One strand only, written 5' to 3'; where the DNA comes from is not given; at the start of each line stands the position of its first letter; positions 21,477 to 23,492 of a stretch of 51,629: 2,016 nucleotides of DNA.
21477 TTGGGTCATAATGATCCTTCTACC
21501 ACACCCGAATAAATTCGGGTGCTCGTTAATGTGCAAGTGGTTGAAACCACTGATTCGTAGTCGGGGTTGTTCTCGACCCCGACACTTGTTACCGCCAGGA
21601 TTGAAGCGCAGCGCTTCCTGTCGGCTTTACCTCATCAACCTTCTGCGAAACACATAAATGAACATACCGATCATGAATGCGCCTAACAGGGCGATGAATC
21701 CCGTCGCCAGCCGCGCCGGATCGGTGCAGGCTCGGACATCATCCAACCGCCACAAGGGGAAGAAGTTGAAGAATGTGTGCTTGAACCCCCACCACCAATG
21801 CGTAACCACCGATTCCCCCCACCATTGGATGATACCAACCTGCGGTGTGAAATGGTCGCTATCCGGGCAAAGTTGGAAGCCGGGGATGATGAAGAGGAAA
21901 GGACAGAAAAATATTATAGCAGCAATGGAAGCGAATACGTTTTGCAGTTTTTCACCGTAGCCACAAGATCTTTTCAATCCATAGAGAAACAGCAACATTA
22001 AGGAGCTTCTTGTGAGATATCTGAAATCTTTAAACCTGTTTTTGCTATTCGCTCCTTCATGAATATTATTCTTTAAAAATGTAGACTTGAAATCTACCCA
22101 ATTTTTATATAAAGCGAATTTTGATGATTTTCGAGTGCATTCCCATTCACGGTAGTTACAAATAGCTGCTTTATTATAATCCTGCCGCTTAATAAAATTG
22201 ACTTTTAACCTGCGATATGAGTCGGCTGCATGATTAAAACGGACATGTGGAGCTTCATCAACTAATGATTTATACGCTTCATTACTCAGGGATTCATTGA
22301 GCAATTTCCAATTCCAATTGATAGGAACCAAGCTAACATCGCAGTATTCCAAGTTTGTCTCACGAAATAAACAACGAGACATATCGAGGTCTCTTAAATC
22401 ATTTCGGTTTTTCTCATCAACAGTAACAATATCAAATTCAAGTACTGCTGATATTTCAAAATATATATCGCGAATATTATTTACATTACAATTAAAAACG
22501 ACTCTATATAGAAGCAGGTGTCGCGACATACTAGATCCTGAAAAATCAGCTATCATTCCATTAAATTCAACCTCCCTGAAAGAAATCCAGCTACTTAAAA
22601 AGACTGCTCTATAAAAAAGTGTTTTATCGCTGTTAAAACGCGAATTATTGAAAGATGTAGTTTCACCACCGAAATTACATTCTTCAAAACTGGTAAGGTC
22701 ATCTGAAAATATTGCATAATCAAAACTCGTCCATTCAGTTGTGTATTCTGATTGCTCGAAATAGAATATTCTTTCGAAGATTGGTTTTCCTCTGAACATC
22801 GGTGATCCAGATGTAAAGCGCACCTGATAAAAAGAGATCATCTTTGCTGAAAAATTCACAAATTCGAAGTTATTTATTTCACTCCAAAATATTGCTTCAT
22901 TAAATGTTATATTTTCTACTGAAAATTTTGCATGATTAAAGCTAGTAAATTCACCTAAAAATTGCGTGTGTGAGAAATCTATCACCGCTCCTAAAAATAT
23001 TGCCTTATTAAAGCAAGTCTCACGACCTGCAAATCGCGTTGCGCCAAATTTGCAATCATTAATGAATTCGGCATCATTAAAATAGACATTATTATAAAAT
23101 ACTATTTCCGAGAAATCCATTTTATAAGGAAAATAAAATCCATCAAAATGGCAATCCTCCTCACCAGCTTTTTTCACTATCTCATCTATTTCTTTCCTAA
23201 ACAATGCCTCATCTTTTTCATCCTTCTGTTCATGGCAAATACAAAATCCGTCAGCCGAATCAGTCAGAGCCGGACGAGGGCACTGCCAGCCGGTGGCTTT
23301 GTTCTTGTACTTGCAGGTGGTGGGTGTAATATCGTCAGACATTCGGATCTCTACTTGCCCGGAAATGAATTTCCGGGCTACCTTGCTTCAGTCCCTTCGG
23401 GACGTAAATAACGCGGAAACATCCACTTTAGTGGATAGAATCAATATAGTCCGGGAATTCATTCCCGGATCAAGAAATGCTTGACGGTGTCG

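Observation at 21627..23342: Pentapeptide-repeat membrane protein whose repeat core is a sharply AT-rich compositional island within an otherwise GC-normal gene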

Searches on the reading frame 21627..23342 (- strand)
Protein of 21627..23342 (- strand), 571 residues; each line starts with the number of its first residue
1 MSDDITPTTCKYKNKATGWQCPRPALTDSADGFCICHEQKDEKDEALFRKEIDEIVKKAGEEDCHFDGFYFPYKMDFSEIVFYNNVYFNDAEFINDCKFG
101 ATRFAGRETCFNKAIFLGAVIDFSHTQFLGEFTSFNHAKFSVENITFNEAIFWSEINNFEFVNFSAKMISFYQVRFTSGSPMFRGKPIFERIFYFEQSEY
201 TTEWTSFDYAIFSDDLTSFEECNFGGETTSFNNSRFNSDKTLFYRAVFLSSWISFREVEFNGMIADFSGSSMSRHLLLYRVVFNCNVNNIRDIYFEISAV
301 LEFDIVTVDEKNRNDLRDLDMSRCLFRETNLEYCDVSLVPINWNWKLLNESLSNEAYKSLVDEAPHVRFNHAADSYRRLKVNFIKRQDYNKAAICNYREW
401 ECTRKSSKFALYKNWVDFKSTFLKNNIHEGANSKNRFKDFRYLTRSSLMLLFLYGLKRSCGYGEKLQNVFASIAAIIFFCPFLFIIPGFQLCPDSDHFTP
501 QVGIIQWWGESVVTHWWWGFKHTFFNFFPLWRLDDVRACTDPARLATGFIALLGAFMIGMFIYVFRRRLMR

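Call 4: search_protein_families(library=pfam, proteins=[window:21627-23342:-], max_evalue=0.01)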
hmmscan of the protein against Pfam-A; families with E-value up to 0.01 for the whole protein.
window:21627-23342:- (571 aa): 1 family
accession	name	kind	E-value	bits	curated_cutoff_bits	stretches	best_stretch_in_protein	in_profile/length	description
PF13576.12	Pentapeptide_3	-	4.4e-11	43.3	27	1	111-152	1-38/48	Pentapeptide repeats (9 copies)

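Call 5: find_homologous_proteins(query=window:21627-23342:-)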
Query window:21627-23342:- (571 aa): 12 proteins with E <= 0.001 among 5131 candidates.
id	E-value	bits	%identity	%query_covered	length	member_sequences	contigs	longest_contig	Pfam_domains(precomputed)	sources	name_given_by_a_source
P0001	0.0e+0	1344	100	100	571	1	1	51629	PF13576.13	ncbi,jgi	jgi:uncharacterized protein YjbI with pentapeptide repeats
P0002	7.6e-141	489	42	100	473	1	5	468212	PF13576.13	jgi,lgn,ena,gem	jgi:uncharacterized protein YjbI with pentapeptide repeats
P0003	2.8e-140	487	45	100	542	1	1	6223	PF13576.13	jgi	jgi:uncharacterized protein YjbI with pentapeptide repeats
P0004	1.2e-71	260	32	100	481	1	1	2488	PF13576.13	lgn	-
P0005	6.0e-49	185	28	98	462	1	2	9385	PF13576.13,PF00805.29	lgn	-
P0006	2.7e-12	64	26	98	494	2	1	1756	PF13576.13,PF00805.29,PF07885.23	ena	-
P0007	2.0e-8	51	25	98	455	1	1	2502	PF13576.13,PF00805.29,PF07885.23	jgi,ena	-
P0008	4.7e-8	50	24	98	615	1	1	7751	PF13576.13,PF13599.14,PF00805.29,PF23894.3,PF07885.23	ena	-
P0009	5.8e-8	50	34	22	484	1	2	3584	PF13576.13,PF07885.23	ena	-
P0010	9.2e-8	49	27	98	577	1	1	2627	PF13576.13,PF00805.29,PF07885.23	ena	-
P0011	2.5e-6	44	24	98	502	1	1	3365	PF13576.13,PF07885.23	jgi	-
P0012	1.0e-5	42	25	98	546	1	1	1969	PF13576.13,PF00805.29,PF07885.23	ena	-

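Call 6: find_encoding_contigs(protein=P0002, flank=10000, max_places=3)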
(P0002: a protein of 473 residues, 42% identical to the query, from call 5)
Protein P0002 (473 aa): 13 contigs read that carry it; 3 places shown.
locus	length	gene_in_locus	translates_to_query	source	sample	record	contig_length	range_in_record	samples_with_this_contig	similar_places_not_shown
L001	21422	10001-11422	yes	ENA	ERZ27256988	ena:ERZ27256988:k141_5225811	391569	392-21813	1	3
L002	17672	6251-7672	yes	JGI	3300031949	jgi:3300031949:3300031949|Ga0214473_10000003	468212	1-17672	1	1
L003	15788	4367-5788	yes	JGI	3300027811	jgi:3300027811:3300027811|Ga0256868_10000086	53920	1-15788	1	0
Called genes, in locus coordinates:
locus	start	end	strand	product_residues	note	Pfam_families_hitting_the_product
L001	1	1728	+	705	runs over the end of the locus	?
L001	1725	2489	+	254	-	-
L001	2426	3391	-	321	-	PF02899:Phage_int_SAM_1 (weak), PF00589:Phage_integrase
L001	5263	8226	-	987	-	PF13860:FlgD_ig (weak)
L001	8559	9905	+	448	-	PF07690:MFS_1, PF00854:PTR2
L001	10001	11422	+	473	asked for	PF13576:Pentapeptide_3 (faint)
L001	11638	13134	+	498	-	PF07690:MFS_1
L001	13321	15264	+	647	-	PF07494:Reg_prop (faint), PF06739:SBBP (weak), PF18962:Por_Secre_tail (weak)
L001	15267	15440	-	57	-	-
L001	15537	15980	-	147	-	PF07366:SnoaL, PF12680:SnoaL_2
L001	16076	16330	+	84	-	-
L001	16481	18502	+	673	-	PF02415:Chlam_PMP (faint), PF18962:Por_Secre_tail (weak)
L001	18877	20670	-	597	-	PF03169:OPT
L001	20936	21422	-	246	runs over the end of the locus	PF01209:Ubie_methyltran, PF13489:Methyltransf_23, PF02353:CMAS, PF05175:MTS (weak), PF08241:Methyltransf_11, PF08242:Methyltransf_12, PF13649:Methyltransf_25, PF13847:Methyltransf_31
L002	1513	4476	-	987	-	PF13860:FlgD_ig (weak)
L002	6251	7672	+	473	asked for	PF13576:Pentapeptide_3 (faint)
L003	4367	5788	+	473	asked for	PF13576:Pentapeptide_3 (faint)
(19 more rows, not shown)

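Call 7: find_encoding_contigs(protein=P0003, flank=10000, max_places=3)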
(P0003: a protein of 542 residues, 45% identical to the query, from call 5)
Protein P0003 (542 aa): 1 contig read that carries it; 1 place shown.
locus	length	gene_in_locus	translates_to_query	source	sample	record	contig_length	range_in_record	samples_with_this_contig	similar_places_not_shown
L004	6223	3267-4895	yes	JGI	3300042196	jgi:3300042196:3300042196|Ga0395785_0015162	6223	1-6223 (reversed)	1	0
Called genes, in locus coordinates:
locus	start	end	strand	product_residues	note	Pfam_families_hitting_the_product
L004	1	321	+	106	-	?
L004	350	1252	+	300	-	PF02775:TPP_enzyme_C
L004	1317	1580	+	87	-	PF11297:DUF3098 (weak)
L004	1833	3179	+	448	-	PF07690:MFS_1, PF00854:PTR2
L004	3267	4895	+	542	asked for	PF13576:Pentapeptide_3 (faint)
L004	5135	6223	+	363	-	?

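Call 12: find_related_loci(query=A1, collection=genome_contigs, flank=6000)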
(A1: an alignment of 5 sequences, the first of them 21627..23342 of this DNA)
Query A1 (571 aa) in genome_contigs; peptide patterns used: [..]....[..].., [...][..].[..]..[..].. (x = any residue, [..] = any of these).
38 stretches matched a pattern; 5 encode a relative of the query (tblastn E <= 1e-3); 5 distinct loci.
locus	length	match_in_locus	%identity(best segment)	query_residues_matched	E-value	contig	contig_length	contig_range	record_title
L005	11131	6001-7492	36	1-571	6e-93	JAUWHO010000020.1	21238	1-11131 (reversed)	MAG: Candidatus Zixiibacteriota bacterium isolate CSMAG_2270 CSMAG_2270_k141_1071048_length_21238_cov_12.0000, whole gen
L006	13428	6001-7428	29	10-571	2e-63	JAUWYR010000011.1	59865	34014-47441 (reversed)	MAG: Candidatus Zixiibacteriota bacterium isolate CSMAG_2715 CSMAG_2715_k141_83959_length_59865_cov_13.9756, whole genom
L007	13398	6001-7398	29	10-571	3e-62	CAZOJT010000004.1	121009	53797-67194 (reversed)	MAG TPA_asm: uncultured Ignavibacteria bacterium isolate binchicken_co89_550 genome assembly, contig: NODE_97_length_121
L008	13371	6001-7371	27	6-571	5e-48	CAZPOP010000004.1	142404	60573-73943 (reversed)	MAG TPA_asm: uncultured Ignavibacteria bacterium isolate SRP214966_co5_260 genome assembly, contig: NODE_14_length_14240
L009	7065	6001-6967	35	12-478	1e-26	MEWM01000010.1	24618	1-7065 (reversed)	MAG: candidate division Zixibacteria bacterium RBG_16_43_9 RBG_16_scaffold_11558, whole genome shotgun sequence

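Call 16: find_related_loci(query=A1, collection=metagenome_contigs, flank=5000)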
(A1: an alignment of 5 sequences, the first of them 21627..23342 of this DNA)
Query A1 (571 aa) in metagenome_contigs; peptide patterns used: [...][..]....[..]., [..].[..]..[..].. (x = any residue, [..] = any of these).
489 stretches matched a pattern; 23 encode a relative of the query (tblastn E <= 1e-3); 23 distinct loci.
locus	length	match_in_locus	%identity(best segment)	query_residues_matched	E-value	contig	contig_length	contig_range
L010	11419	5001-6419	42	1-571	5e-135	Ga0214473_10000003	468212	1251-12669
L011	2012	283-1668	30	10-571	5e-71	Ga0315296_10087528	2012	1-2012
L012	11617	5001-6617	30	9-569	5e-65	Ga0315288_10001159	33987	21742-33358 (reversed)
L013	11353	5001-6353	29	10-571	4e-58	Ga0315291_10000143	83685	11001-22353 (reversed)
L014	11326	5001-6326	27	10-571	1e-52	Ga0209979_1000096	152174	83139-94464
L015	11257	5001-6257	29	10-569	5e-51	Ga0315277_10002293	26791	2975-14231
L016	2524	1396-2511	28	10-496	5e-49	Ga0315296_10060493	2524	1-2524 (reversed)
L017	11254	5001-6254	27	10-569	7e-48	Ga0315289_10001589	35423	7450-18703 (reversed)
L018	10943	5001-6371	27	6-571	1e-47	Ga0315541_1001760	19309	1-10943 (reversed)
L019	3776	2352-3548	27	12-569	4e-45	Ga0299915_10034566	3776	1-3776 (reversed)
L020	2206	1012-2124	28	10-482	4e-44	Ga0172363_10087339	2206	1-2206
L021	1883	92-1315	27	18-569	3e-34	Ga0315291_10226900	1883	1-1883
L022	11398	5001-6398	29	10-571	8e-62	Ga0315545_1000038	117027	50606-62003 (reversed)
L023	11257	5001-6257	29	10-569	5e-51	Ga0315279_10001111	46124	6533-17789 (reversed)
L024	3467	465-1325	29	5-275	2e-21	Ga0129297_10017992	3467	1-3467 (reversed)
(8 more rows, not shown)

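Call 25: search_protein_families(library=padloc, proteins=[window:21627-23342:-, P0002, P0006], max_evalue=0.1)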
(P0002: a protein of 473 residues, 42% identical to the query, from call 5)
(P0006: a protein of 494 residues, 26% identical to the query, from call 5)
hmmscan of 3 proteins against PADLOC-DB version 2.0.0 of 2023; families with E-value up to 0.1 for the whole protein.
window:21627-23342:- (571 aa): 0 families

P0002 (473 aa): 0 families

P0006 (494 aa): 0 families

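Call 26: search_protein_families(library=ncbifam, proteins=[window:21627-23342:-, P0002, P0006], max_evalue=0.1)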
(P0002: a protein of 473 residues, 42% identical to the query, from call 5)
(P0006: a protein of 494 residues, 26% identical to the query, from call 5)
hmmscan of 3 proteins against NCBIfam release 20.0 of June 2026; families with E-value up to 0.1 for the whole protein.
window:21627-23342:- (571 aa): 0 families

P0002 (473 aa): 0 families

P0006 (494 aa): 4 families
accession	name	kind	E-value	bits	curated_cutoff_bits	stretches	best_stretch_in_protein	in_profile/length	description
NF000421.1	penta_rpt_QnrVC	exception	0.00071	19.6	460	0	215-320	65-167/218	QnrVC family quinolone resistance pentapeptide repeat protein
NF012152.0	penta_rpt_QnrC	exception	0.0035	17.3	500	0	97-167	21-88/221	QnrC family quinolone resistance pentapeptide repeat protein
NF040645.1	K_channel_Meth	equivalog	0.013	15.3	300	1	410-464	125-180/203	hyperpolarization-activated voltage-gated potassium channel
NF007828.0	PRK10537.1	equivalog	0.049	12.6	425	1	434-464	172-202/403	voltage-gated potassium channel protein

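Call 37: find_homologous_proteins(query=A2, max_evalue=0.00001)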
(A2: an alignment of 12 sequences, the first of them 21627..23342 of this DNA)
Query A2 (12 sequences) (571 aa, profile of the alignment): 36 proteins with E <= 0.00001 among 5942 candidates.
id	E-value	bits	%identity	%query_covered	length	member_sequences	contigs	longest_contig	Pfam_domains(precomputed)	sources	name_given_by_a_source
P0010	4.4e-198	678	27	98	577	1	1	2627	PF13576.13,PF00805.29,PF07885.23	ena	-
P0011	6.1e-189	647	24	98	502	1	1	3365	PF13576.13,PF07885.23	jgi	-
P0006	6.1e-184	631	26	98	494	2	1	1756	PF13576.13,PF00805.29,PF07885.23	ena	-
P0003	6.9e-178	611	45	100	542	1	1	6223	PF13576.13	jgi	jgi:uncharacterized protein YjbI with pentapeptide repeats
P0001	2.1e-174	600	100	100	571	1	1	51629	PF13576.13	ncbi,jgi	jgi:uncharacterized protein YjbI with pentapeptide repeats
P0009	4.5e-173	595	34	22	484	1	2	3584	PF13576.13,PF07885.23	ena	-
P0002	5.4e-162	559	42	100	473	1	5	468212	PF13576.13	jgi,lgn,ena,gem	jgi:uncharacterized protein YjbI with pentapeptide repeats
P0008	4.4e-158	546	24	98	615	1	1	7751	PF13576.13,PF13599.14,PF00805.29,PF23894.3,PF07885.23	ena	-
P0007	5.0e-157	542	25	98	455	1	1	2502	PF13576.13,PF00805.29,PF07885.23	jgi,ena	-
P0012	3.4e-156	539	25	98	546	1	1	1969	PF13576.13,PF00805.29,PF07885.23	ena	-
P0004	2.0e-148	514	32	100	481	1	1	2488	PF13576.13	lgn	-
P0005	1.5e-141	491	28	98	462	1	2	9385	PF13576.13,PF00805.29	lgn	-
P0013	2.3e-72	263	23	87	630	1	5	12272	PF13576.13,PF13599.14,PF07885.23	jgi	-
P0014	2.3e-62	230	23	96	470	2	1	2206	PF13576.13,PF07885.23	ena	-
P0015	1.4e-54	204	32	15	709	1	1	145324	PF13576.13,PF13599.14,PF00805.29,PF07885.23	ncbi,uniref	ncbi:pentapeptide repeat-containing protein (plasmid) [Haloarcula salina]|uniref:pentapeptide repeat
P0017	1.1e-47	181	26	38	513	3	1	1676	PF13576.13,PF07885.23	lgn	-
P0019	7.9e-40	156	23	58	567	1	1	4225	PF13576.13,PF07885.23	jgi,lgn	-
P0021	5.7e-38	149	27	19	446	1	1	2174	PF13576.13,PF07885.23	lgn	-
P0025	1.8e-35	141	34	15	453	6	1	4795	PF13576.13,PF07885.23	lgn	-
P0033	2.8e-17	81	36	7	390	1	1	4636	PF13599.14,PF07885.23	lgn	-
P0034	1.6e-14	72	21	20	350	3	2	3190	PF13576.13,PF07885.23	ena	-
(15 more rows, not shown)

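Call 42: search_solved_structures(query=A3, max_evalue=0.01, show_alignments=1)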
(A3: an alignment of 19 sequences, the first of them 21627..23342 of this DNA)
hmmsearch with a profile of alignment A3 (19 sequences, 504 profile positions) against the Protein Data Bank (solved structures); distinct sequences matched with E-value up to 0.01: 198 (the best 60 are shown).
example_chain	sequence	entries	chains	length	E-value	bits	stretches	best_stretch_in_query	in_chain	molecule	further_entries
8vtb_A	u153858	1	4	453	2.7e-06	29.7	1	445-495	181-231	Transcriptional regulator, Crp/Fnr family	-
8vta_A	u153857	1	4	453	2.7e-06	29.7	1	445-495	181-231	Transcriptional regulator, Crp/Fnr family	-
6vxz_A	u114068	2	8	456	2.7e-06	29.7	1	445-495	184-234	SthK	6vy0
7rtf_A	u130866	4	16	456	2.7e-06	29.7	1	445-495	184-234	SthK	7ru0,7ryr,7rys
7rsh_A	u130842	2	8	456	2.7e-06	29.7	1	445-495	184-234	SthK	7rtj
10rx_A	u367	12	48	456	2.7e-06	29.7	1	445-495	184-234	Transcriptional regulator, Crp/Fnr family | SthK cyclic nucleotide-gated potassium channel | Putative transcriptional regulator, Crp/Fnr family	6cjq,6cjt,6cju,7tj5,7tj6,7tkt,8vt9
7sip_A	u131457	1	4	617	3.7e-06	29.2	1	416-498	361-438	Potassium voltage-gated channel protein Shaker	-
9oic_A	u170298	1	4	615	3.7e-06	29.2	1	416-498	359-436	Potassium voltage-gated channel protein Shaker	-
9zs7_A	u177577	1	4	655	4e-06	29.1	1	416-498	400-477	Potassium voltage-gated channel protein Shaker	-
8teo_A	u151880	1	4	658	4.1e-06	29.1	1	416-498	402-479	Potassium voltage-gated channel protein Shaker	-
9nec_A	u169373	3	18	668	4.2e-06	29.1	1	416-498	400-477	Potassium voltage-gated channel protein Shaker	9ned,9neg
9nes_A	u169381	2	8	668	4.2e-06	29.1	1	416-498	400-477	Potassium voltage-gated channel protein Shaker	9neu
4h33_A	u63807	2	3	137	4.6e-06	28.9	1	442-499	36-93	Lmo2059 protein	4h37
7wf4_D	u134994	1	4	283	5.9e-06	28.6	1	416-498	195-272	Potassium voltage-gated channel subfamily A member 3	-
7wf3_B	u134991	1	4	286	6.1e-06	28.5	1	416-498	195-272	Potassium voltage-gated channel subfamily A member 3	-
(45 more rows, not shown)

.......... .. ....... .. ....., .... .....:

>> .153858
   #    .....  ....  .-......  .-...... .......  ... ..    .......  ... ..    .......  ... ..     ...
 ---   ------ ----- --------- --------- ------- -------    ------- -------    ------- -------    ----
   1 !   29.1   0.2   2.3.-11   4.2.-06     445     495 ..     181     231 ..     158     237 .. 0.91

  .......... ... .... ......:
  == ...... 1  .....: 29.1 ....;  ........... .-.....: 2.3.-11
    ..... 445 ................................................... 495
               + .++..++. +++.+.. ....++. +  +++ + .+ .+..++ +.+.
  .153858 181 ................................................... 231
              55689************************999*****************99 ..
